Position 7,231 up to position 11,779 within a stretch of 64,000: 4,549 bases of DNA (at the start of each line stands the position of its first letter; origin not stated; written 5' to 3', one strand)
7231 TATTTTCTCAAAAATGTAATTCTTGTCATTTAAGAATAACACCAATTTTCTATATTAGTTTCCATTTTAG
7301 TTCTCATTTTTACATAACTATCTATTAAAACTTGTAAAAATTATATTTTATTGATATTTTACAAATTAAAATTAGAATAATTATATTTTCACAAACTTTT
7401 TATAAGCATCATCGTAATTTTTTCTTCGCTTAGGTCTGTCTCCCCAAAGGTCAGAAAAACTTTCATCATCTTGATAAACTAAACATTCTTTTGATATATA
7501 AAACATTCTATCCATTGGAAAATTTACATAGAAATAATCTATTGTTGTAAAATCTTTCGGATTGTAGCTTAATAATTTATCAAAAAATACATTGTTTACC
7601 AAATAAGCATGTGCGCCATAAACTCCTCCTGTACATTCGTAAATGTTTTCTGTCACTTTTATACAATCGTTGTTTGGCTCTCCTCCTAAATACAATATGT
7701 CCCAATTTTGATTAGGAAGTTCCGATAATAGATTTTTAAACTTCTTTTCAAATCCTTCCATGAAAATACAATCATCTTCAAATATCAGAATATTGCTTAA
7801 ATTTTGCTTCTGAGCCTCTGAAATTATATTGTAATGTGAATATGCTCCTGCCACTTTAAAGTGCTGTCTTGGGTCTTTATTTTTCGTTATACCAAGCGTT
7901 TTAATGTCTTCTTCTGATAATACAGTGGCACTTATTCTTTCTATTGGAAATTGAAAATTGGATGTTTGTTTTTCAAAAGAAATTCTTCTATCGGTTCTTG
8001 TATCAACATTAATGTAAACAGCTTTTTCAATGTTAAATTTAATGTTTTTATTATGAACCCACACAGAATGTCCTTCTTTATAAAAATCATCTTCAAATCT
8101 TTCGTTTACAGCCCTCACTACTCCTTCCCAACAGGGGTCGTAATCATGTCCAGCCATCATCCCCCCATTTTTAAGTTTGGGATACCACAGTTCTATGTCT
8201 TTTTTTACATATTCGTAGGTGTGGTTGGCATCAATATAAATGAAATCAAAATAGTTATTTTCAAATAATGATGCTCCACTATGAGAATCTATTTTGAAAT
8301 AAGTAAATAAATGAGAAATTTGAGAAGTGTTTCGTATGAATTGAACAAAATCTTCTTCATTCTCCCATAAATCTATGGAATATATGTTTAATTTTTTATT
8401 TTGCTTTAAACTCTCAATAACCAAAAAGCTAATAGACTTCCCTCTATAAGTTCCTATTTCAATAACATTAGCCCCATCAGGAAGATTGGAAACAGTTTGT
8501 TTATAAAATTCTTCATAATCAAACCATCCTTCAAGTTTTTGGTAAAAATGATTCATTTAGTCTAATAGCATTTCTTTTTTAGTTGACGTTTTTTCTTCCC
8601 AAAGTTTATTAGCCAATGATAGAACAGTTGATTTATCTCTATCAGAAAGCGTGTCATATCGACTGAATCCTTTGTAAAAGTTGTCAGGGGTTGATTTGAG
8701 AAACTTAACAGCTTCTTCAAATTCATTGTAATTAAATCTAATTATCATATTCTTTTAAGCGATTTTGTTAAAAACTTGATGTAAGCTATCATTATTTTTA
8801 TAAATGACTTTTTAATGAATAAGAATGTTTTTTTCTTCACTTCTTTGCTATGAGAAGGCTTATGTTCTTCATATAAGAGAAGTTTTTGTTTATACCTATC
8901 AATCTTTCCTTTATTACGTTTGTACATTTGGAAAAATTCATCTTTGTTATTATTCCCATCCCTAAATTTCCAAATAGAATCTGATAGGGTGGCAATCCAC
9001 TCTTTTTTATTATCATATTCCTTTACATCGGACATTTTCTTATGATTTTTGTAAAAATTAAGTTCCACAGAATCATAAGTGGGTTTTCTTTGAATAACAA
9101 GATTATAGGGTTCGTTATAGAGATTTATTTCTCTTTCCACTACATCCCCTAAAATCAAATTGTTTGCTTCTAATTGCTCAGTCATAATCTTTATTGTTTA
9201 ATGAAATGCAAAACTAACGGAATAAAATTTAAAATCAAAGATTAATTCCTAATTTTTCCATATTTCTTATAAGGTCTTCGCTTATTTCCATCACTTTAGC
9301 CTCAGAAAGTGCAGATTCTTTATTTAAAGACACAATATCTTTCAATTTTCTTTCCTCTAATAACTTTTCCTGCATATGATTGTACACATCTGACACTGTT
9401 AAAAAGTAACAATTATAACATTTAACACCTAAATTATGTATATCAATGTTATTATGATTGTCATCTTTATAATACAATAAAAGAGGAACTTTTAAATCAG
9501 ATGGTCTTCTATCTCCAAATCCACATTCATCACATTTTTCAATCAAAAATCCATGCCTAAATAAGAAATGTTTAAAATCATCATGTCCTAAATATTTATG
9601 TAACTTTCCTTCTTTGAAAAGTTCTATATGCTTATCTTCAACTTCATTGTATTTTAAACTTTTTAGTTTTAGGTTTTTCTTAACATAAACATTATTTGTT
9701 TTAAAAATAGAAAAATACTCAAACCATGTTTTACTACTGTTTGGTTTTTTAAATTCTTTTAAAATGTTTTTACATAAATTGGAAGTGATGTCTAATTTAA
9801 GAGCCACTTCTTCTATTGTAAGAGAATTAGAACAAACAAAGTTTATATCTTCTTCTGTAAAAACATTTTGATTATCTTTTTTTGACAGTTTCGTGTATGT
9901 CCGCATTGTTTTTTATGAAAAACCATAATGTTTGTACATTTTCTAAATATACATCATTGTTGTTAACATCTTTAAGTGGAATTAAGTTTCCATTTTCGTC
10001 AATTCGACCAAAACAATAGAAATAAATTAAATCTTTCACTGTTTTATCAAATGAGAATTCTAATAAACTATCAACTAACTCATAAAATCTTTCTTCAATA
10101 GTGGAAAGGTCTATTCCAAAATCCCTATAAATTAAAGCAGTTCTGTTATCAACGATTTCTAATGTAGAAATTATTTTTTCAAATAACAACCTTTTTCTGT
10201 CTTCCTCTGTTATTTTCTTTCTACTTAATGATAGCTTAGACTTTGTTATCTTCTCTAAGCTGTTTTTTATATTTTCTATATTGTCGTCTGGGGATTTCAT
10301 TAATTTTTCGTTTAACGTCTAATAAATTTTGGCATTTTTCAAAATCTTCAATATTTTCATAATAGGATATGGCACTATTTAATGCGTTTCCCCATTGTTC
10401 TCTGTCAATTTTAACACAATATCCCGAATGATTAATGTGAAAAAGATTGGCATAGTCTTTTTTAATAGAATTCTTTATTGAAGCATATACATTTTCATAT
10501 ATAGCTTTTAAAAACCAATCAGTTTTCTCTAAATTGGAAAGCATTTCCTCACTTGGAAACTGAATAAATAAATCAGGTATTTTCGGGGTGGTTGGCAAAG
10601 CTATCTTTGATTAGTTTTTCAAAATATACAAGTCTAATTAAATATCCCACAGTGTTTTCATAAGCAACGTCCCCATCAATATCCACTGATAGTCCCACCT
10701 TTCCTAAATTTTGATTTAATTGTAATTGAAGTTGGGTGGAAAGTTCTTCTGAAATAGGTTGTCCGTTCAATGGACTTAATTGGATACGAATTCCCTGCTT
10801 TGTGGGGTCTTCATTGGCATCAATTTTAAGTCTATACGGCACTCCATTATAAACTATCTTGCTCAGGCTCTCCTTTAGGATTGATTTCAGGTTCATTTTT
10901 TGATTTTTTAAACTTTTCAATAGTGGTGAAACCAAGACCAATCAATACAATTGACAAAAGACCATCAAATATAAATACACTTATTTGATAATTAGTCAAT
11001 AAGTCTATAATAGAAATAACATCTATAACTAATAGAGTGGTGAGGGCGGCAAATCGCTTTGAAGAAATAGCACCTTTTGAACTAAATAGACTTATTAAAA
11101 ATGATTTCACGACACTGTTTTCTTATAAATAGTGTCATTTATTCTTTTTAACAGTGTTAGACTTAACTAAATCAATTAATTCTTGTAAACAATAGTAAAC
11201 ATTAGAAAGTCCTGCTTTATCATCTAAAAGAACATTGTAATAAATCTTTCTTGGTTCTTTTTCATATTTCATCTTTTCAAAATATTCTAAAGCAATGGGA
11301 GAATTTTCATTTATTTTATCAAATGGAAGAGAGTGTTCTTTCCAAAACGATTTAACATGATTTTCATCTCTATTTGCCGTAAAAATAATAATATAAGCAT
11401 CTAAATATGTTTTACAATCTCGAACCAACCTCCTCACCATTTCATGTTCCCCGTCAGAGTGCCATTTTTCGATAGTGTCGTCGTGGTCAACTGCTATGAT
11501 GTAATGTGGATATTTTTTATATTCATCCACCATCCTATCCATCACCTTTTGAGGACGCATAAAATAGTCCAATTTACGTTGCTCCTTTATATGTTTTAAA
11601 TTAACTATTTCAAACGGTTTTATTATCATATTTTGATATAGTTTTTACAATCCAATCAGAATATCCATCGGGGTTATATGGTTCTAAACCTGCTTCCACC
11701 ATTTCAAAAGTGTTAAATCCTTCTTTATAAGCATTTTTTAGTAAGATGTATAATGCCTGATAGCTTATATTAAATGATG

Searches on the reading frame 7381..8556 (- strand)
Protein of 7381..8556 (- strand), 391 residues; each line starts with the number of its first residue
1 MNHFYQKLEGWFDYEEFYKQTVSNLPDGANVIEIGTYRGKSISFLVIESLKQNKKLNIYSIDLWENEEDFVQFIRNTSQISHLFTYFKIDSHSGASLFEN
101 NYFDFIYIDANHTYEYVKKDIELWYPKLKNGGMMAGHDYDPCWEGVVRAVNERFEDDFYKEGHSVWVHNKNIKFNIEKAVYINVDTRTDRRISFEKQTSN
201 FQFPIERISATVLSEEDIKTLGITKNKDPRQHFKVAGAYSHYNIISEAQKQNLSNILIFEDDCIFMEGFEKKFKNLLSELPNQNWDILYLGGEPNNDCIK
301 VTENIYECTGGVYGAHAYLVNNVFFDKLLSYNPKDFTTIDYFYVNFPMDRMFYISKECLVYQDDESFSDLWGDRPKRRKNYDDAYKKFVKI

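Call 65: search_protein_families(library=phrogs, proteins=[window:7381-8556:-])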
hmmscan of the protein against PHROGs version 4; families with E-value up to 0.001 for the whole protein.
window:7381-8556:- (391 aa): 3 families
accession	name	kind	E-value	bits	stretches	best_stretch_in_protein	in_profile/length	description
phrog_2675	-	other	8.3e-19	68.4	1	14-161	303-466/599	DNA methyltransferase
phrog_2835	-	moron, auxiliary metabolic gene and host takeover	3.5e-09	37.4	1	176-329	16-170/280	glucosyltransferase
phrog_21658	-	other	3.9e-05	24.5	1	15-162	21-173/226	methyltransferase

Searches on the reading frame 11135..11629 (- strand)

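Call 65: search_protein_families(library=phrogs, proteins=[window:11135-11629:-])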
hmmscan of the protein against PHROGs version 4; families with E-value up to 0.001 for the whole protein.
window:11135-11629:- (164 aa): 1 family
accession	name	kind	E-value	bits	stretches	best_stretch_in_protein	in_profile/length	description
phrog_1238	-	moron, auxiliary metabolic gene and host takeover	1.6e-16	61.3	1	21-162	2-139/155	phosphoheptose isomerase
